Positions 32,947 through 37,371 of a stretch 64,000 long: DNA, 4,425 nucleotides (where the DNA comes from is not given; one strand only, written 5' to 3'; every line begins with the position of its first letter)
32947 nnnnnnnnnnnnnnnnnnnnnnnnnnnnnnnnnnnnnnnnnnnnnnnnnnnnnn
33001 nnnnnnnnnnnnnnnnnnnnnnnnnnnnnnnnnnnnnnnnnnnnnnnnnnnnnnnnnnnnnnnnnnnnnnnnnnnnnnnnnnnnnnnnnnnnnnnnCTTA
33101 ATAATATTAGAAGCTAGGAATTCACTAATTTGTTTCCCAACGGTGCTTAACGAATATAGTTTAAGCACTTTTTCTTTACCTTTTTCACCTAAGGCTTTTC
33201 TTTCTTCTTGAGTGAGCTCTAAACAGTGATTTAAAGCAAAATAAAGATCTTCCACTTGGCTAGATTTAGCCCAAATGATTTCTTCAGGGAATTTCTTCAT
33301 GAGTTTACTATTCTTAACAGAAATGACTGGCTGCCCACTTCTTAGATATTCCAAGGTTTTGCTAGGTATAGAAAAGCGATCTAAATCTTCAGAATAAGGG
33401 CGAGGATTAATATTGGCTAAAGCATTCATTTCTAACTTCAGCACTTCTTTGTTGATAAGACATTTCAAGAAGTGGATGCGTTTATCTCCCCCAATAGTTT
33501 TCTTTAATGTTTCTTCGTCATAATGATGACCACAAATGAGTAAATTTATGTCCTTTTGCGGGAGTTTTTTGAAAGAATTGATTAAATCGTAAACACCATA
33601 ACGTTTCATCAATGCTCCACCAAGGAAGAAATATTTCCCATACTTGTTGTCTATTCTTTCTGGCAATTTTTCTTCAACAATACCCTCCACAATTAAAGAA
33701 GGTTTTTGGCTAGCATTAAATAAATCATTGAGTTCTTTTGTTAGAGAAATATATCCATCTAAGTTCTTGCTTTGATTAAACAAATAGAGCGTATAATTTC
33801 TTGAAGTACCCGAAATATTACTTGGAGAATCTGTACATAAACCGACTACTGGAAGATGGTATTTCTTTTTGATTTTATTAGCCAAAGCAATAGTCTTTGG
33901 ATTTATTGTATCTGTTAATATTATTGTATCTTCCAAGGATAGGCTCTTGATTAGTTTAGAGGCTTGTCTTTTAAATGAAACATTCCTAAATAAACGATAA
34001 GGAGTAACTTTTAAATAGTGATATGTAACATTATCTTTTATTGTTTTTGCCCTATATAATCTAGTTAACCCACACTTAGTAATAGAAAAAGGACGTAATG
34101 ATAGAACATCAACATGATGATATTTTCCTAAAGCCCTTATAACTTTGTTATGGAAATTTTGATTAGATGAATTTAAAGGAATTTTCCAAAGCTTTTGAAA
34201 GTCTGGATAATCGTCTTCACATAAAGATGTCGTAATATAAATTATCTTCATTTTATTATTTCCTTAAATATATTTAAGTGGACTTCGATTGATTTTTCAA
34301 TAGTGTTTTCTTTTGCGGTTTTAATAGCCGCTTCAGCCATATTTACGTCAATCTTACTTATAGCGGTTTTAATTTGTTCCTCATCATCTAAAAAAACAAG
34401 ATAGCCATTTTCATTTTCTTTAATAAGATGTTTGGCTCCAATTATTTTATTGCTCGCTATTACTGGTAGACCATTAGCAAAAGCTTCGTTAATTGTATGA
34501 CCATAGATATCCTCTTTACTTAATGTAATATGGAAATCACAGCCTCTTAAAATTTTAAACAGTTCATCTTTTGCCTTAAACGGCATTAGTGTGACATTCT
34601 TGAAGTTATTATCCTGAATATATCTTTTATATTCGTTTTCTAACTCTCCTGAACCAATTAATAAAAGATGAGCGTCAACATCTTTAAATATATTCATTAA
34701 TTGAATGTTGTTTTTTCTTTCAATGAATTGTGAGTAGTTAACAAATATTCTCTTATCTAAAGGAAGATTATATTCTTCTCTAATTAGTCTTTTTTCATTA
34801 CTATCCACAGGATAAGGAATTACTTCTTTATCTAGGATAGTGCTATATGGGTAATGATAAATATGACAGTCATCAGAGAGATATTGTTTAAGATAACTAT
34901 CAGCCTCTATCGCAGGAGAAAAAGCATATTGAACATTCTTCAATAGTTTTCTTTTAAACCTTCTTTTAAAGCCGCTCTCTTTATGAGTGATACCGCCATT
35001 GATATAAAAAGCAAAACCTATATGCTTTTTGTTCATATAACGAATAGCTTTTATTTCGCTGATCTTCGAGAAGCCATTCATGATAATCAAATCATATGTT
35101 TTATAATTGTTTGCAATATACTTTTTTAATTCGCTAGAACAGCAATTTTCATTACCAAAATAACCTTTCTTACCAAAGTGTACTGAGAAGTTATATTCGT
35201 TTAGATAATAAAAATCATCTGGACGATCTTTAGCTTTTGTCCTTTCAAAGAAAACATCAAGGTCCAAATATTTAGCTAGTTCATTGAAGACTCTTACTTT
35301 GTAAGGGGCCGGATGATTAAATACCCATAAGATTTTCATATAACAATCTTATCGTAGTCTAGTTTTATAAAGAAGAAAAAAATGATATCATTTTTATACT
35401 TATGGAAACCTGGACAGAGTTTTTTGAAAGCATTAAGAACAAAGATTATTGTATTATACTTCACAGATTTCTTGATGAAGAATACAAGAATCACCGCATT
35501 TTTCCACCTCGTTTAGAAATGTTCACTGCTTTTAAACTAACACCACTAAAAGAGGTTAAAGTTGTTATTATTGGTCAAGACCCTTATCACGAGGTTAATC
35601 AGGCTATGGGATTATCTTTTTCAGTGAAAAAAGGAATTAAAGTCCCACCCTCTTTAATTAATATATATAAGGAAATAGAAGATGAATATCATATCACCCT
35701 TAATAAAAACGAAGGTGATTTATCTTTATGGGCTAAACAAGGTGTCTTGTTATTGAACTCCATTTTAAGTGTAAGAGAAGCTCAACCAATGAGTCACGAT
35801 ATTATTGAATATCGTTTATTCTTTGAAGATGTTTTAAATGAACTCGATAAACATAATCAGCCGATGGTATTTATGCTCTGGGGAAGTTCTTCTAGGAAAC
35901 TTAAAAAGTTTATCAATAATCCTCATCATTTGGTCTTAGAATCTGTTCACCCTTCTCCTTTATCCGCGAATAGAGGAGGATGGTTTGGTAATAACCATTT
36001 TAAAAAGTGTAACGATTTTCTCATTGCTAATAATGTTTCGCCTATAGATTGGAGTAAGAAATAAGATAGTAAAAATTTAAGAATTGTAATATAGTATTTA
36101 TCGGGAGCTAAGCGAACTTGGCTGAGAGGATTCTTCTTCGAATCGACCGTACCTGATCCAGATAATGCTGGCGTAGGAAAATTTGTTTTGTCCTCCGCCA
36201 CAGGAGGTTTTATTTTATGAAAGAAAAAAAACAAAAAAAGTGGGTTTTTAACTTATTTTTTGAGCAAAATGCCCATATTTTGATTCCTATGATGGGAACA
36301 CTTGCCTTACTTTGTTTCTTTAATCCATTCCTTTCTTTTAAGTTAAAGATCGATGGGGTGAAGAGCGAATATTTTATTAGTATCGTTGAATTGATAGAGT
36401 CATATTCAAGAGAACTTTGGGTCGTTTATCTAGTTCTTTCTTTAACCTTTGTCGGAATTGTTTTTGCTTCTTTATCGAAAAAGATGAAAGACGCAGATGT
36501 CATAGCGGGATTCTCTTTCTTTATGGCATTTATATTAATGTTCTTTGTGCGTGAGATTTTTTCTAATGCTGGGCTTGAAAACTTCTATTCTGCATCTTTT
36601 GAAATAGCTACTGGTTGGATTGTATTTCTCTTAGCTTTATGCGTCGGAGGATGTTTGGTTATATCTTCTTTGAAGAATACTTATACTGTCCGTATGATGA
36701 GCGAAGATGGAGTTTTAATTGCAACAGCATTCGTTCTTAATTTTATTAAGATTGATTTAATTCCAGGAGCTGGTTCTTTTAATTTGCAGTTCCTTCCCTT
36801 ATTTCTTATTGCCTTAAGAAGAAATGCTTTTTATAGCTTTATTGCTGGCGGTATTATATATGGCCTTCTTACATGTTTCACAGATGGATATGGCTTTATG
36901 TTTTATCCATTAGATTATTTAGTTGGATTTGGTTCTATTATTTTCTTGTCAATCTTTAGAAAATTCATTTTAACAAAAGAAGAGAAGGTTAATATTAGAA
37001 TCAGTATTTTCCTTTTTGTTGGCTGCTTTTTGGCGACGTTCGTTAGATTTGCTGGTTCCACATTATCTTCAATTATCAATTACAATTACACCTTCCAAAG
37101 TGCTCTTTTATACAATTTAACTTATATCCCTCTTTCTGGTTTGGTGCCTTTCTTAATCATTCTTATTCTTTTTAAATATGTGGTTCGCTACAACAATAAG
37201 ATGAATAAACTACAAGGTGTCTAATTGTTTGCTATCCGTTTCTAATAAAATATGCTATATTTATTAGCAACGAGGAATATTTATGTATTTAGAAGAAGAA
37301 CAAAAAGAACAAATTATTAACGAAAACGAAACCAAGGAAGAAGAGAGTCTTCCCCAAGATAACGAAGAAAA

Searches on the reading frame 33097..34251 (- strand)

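Call 14: search_protein_families(library=pfam, proteins=[window:33097-34251:-], max_evalue=0.0001)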
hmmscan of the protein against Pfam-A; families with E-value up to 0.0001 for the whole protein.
window:33097-34251:- (385 aa): 3 families
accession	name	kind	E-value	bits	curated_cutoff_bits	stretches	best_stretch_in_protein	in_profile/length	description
PF00534.26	Glycos_transf_1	-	8.1e-08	32.4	26.4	1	205-360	15-171/172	Glycosyl transferases group 1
PF13524.12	Glyco_trans_1_2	-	8.3e-08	32.7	25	1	229-374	11-141/144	Glycosyl transferase-like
PF13692.12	Glyco_trans_1_4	-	3.1e-05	24.7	27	1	209-315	6-109/142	Glycosyl transferases group 1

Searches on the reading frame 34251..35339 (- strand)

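Call 14: search_protein_families(library=pfam, proteins=[window:34251-35339:-], max_evalue=0.0001)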
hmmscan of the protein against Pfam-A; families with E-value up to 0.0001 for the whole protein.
window:34251-35339:- (363 aa): 2 families
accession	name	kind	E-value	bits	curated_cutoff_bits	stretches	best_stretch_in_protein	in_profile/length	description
PF00534.26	Glycos_transf_1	-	8.5e-21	74.7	26.4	1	183-330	2-155/172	Glycosyl transferases group 1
PF13692.12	Glyco_trans_1_4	-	2.3e-14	54.3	27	1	219-329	31-138/142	Glycosyl transferases group 1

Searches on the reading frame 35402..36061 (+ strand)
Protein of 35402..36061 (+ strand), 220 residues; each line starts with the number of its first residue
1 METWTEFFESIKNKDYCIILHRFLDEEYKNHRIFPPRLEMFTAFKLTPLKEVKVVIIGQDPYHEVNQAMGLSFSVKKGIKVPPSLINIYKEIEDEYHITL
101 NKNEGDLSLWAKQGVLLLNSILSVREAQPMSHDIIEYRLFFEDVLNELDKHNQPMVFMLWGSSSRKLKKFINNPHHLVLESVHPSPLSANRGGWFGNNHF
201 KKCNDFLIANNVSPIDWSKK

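Call 14: search_protein_families(library=pfam, proteins=[window:35402-36061:+], max_evalue=0.0001)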
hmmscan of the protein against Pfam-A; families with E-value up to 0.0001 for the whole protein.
window:35402-36061:+ (220 aa): 1 family
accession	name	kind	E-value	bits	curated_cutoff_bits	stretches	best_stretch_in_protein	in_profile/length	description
PF03167.25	UDG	-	2.2e-15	57.4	24.3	1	45-207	2-140/141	Uracil DNA glycosylase superfamily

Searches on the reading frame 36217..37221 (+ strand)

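Call 15: search_protein_families(library=pfam, proteins=[window:36217-37221:+], max_evalue=0.0001)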
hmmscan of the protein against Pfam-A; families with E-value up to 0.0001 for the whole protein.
window:36217-37221:+ (335 aa): 1 family
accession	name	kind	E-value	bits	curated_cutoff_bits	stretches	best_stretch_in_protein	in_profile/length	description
PF09515.15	Thia_YuaJ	-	2.3e-16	60.8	25.8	1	163-328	3-174/177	Thiamine transporter protein (Thia_YuaJ)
